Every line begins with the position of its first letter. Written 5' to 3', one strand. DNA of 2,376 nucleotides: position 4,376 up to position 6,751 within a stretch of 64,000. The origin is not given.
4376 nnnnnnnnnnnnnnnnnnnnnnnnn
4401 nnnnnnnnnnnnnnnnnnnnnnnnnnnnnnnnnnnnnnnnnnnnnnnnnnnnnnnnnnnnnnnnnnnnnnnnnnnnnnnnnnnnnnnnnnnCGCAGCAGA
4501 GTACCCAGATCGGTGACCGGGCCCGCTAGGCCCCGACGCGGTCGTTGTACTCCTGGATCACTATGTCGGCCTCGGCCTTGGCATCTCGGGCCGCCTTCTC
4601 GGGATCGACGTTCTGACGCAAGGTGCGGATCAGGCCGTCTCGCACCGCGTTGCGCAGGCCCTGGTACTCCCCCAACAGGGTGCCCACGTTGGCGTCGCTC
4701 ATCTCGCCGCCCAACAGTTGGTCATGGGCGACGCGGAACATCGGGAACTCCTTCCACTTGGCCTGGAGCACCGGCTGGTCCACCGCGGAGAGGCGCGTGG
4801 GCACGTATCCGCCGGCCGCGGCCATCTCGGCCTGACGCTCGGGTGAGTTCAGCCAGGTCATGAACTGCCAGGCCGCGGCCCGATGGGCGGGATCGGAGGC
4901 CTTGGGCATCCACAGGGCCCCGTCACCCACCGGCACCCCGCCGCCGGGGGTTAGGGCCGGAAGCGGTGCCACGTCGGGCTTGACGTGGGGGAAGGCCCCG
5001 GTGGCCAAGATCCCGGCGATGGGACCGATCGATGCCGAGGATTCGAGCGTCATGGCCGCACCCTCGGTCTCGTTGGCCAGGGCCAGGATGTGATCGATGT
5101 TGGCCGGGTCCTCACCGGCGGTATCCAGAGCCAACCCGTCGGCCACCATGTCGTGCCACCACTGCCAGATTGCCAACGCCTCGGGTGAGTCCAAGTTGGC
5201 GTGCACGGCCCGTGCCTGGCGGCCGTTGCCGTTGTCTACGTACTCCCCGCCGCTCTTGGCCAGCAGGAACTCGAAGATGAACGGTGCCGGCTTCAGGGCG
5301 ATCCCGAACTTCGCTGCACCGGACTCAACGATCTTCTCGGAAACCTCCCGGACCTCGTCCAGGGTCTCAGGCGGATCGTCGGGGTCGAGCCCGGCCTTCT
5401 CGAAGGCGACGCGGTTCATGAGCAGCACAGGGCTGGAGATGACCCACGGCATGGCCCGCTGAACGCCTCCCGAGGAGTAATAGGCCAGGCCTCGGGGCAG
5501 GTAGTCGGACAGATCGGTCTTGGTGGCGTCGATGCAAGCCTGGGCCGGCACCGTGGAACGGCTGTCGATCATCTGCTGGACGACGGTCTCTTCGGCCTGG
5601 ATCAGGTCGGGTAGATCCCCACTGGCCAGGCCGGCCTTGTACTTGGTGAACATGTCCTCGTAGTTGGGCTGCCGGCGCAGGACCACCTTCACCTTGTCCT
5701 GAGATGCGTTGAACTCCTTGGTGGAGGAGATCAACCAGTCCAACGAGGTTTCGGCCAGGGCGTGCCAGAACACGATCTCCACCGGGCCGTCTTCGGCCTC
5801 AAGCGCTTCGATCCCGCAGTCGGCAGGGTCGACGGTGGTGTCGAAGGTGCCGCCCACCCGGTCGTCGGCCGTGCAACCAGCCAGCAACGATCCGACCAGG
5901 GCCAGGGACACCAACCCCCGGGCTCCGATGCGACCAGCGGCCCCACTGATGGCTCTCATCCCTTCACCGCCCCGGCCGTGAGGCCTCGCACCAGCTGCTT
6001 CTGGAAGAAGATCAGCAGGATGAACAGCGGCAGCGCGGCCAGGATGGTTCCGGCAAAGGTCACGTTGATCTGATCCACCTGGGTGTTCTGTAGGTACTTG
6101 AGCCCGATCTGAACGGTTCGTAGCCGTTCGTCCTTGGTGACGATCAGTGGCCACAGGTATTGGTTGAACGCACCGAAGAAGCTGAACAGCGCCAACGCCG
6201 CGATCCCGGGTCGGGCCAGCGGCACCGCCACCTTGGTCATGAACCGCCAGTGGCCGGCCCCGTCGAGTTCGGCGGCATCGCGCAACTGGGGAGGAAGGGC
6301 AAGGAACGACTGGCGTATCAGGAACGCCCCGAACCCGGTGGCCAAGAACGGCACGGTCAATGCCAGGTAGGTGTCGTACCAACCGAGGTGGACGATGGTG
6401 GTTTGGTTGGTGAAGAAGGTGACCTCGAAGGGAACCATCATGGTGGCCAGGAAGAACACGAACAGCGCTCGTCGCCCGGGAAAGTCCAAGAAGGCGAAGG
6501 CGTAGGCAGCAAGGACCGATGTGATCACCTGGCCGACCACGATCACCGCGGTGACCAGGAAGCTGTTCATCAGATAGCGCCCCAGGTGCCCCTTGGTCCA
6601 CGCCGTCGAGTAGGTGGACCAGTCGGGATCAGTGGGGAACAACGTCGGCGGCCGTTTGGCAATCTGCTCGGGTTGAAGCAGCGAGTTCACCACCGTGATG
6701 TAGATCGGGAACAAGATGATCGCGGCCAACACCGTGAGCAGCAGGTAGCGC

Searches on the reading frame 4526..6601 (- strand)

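Call 54: search_protein_families(library=pfam, proteins=[window:4526-6601:-], max_evalue=0.00001)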
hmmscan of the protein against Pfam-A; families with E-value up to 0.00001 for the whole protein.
window:4526-6601:- (691 aa): 2 families
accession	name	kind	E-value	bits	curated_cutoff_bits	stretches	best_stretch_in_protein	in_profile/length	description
PF13416.11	SBP_bac_8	-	3.4e-37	129.2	27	1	295-617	4-276/279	Bacterial extracellular solute-binding protein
PF01547.30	SBP_bac_1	-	2.8e-26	93.7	26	1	293-590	13-306/307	Bacterial extracellular solute-binding protein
